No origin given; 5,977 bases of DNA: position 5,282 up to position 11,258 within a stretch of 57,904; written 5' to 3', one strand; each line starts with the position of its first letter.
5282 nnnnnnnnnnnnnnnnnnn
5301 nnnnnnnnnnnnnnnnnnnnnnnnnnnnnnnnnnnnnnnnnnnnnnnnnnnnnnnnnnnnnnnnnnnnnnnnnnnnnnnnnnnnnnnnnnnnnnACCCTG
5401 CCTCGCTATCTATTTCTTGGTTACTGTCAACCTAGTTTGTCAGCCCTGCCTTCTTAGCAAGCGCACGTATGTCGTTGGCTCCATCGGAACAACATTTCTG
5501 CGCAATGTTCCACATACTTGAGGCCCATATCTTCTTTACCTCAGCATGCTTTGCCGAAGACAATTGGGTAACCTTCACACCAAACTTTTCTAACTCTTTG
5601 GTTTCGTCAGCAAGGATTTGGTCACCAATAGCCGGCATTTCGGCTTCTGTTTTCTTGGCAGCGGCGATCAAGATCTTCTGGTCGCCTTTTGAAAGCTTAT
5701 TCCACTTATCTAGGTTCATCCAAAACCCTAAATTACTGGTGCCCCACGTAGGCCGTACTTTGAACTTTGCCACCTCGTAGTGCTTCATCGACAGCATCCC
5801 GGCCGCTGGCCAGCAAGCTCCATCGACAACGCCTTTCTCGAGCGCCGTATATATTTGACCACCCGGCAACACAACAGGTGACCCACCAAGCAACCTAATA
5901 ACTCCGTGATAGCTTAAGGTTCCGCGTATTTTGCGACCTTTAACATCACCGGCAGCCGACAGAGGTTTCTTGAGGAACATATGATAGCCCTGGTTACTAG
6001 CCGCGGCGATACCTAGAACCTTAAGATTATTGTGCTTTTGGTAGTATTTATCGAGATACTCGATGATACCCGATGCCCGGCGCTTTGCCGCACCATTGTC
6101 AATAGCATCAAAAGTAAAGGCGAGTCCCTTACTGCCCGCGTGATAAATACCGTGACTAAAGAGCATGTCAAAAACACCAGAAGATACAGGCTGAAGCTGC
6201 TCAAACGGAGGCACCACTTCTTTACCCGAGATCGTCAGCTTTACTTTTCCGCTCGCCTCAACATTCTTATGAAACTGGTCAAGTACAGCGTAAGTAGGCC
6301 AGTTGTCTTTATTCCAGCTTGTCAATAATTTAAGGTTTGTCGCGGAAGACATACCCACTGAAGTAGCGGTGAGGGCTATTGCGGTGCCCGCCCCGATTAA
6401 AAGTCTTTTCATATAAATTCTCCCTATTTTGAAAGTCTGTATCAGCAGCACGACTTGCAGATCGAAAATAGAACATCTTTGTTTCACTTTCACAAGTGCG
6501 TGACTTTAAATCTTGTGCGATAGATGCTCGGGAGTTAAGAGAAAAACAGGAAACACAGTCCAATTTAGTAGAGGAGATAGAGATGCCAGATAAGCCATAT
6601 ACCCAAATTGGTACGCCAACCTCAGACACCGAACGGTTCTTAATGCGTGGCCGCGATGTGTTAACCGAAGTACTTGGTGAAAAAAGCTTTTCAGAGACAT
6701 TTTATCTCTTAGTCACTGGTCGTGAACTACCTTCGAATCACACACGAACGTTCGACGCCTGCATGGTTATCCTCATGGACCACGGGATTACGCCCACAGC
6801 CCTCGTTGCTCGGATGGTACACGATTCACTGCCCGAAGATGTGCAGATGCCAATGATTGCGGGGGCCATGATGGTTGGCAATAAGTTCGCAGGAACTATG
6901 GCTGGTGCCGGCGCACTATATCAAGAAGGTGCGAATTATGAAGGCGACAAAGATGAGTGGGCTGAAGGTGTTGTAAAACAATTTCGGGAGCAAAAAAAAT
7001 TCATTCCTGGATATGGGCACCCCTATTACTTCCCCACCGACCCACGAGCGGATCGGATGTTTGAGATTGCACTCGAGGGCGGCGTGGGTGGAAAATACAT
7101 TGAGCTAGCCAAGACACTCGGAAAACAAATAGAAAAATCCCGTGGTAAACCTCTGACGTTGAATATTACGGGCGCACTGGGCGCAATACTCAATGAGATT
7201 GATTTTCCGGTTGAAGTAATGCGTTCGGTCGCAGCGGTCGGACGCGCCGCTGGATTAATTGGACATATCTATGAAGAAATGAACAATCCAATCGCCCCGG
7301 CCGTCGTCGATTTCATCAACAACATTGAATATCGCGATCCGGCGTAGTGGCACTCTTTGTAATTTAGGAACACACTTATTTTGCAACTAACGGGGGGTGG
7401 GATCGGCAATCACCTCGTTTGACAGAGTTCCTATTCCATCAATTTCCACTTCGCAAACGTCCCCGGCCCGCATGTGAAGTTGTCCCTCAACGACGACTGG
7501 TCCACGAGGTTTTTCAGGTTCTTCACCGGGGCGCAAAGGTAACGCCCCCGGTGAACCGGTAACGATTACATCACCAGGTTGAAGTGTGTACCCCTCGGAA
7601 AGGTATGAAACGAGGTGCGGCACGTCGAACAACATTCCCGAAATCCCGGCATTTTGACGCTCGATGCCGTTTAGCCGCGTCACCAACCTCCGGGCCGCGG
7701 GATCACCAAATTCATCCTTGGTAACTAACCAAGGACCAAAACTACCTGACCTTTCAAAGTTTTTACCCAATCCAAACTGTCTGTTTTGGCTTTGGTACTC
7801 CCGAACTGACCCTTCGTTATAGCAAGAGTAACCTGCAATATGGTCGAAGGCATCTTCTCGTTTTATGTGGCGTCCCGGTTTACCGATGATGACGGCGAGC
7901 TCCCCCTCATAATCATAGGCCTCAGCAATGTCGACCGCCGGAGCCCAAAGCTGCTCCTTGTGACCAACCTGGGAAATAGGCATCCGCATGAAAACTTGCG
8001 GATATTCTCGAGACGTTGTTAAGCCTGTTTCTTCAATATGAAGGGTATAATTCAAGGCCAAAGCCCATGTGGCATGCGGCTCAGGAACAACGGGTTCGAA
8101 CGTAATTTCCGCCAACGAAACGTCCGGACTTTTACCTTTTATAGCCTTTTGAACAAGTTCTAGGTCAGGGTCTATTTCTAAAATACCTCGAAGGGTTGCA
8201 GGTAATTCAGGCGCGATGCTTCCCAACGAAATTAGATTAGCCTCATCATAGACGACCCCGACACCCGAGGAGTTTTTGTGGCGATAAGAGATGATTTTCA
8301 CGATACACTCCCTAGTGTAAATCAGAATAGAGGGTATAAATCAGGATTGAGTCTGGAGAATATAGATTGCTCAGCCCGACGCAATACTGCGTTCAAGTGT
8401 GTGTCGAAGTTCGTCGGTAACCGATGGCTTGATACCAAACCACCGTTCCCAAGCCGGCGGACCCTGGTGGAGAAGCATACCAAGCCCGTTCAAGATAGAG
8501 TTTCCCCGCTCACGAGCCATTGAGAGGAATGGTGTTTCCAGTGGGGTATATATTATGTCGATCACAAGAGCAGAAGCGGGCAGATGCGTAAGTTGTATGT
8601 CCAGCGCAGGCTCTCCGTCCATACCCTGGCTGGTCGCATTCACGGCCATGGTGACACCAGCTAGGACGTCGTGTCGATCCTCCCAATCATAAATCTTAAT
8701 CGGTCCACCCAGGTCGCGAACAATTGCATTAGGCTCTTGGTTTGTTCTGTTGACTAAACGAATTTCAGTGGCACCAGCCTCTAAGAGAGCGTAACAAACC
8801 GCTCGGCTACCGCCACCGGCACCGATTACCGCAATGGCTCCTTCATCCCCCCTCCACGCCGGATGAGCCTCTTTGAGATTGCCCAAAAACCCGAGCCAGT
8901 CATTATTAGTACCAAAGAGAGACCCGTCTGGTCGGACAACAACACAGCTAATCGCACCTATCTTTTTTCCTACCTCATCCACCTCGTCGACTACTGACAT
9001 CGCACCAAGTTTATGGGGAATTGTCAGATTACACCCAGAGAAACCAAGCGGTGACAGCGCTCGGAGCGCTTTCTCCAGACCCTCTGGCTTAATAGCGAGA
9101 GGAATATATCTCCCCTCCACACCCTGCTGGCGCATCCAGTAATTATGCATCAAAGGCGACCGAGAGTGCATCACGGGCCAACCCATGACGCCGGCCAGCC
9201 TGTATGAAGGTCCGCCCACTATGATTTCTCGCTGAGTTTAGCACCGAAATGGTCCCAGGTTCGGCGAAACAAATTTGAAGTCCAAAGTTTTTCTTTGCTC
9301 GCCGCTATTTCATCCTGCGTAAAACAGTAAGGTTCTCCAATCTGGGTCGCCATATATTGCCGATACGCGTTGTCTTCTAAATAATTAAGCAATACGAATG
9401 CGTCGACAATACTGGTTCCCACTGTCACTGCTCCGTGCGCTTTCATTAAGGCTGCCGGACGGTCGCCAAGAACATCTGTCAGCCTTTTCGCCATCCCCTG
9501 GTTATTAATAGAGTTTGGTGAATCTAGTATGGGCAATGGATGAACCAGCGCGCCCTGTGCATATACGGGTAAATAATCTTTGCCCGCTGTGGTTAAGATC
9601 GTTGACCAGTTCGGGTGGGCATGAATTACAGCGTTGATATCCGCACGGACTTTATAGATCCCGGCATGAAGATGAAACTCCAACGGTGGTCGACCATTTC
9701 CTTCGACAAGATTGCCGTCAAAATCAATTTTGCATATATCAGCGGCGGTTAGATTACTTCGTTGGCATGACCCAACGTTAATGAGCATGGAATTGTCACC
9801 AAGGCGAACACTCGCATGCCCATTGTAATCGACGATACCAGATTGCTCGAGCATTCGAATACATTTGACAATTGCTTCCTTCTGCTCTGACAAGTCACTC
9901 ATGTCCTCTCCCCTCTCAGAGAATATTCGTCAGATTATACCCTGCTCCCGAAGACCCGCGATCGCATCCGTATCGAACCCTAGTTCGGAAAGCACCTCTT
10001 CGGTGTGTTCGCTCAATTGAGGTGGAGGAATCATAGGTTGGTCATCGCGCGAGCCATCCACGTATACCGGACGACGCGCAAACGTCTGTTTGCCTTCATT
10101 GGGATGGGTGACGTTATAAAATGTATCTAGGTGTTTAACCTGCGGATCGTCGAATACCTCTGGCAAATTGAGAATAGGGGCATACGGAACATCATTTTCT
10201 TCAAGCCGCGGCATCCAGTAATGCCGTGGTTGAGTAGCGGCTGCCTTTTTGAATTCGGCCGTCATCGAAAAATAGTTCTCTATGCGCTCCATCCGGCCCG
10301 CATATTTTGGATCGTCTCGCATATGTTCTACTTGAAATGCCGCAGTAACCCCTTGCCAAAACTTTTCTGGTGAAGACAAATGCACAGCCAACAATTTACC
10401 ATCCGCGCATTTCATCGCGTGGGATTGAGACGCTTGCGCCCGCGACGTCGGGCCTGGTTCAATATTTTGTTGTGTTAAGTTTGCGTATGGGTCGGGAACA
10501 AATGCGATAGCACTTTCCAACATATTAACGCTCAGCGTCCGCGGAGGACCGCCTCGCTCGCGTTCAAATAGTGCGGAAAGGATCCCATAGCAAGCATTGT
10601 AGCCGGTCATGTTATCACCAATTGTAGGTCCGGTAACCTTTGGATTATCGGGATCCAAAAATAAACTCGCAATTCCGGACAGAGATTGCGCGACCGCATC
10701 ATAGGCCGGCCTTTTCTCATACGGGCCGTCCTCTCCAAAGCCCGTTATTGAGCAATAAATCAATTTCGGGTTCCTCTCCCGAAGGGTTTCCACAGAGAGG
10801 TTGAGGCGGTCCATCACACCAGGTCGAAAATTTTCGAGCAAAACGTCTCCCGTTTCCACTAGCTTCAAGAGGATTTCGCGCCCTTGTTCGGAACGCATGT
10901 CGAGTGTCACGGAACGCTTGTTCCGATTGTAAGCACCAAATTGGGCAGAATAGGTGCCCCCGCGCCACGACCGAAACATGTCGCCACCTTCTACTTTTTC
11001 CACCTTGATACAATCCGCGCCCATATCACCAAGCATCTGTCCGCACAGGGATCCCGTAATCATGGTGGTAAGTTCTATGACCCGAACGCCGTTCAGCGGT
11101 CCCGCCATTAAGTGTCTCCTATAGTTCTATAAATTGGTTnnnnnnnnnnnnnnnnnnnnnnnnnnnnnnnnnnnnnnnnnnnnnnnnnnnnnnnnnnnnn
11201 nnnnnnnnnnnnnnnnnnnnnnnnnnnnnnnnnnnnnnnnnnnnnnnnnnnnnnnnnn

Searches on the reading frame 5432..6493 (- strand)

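Call 12: search_protein_families(library=pfam, proteins=[window:5432-6493:-])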
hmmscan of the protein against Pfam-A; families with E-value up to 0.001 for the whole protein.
window:5432-6493:- (353 aa): 1 family
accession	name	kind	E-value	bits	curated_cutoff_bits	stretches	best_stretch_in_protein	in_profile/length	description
PF03480.18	DctP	-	1.4e-30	107.1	23.4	1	65-325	9-277/286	Bacterial extracellular solute-binding protein, family 7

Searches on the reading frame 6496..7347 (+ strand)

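Call 12: search_protein_families(library=pfam, proteins=[window:6496-7347:+])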
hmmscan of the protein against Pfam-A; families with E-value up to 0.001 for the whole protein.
window:6496-7347:+ (283 aa): 1 family
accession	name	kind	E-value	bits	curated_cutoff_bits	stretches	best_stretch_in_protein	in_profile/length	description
PF00285.26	Citrate_synt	-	2.2e-23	83.3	27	1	61-264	145-350/357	Citrate synthase, C-terminal domain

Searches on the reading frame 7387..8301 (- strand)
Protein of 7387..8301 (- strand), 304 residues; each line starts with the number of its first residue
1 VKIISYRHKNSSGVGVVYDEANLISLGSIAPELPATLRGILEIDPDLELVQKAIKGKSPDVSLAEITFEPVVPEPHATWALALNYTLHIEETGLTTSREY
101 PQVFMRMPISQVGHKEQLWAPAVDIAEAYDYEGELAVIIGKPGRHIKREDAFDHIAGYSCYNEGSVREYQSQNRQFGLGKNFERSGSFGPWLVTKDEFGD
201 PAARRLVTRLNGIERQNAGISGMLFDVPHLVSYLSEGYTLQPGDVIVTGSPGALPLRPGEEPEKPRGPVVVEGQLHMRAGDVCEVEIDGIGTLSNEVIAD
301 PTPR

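Call 12: search_protein_families(library=pfam, proteins=[window:7387-8301:-])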
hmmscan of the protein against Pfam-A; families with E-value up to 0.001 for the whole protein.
window:7387-8301:- (304 aa): 1 family
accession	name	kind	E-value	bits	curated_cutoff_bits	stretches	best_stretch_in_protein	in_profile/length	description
PF01557.24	FAA_hydrolase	-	2.7e-54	184.5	23.9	1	79-297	3-213/214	Fumarylacetoacetate (FAA) hydrolase C-terminal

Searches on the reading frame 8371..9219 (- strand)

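Call 12: search_protein_families(library=pfam, proteins=[window:8371-9219:-])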
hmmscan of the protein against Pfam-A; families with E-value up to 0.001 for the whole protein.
window:8371-9219:- (282 aa): 3 families
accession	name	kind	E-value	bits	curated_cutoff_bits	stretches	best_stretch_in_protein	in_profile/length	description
PF08501.16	Shikimate_dh_N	-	4.8e-23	81.6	27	1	11-93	1-83/83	Shikimate dehydrogenase substrate binding domain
PF18317.6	SDH_C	-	4.5e-06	26.7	25.8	1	245-267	1-23/31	Shikimate 5'-dehydrogenase C-terminal domain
PF01488.26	Shikimate_DH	-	1.4e-05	25.6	24.3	1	128-197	14-84/138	Shikimate / quinate 5-dehydrogenase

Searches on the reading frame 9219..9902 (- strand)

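Call 12: search_protein_families(library=pfam, proteins=[window:9219-9902:-])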
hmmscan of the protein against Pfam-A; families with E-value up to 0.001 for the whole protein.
window:9219-9902:- (227 aa): 1 family
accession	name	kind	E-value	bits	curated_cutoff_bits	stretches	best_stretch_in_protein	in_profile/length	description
PF00596.27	Aldolase_II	-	1e-34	120.5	22.2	1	10-181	2-181/183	Class II Aldolase and Adducin N-terminal domain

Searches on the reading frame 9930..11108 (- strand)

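Call 12: search_protein_families(library=pfam, proteins=[window:9930-11108:-])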
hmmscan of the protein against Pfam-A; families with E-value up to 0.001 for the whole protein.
window:9930-11108:- (392 aa): 1 family
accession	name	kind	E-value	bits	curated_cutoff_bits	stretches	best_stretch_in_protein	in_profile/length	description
PF02515.22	CoA_transf_3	-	2.8e-99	333.2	23.3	1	5-369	1-366/366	CoA-transferase family III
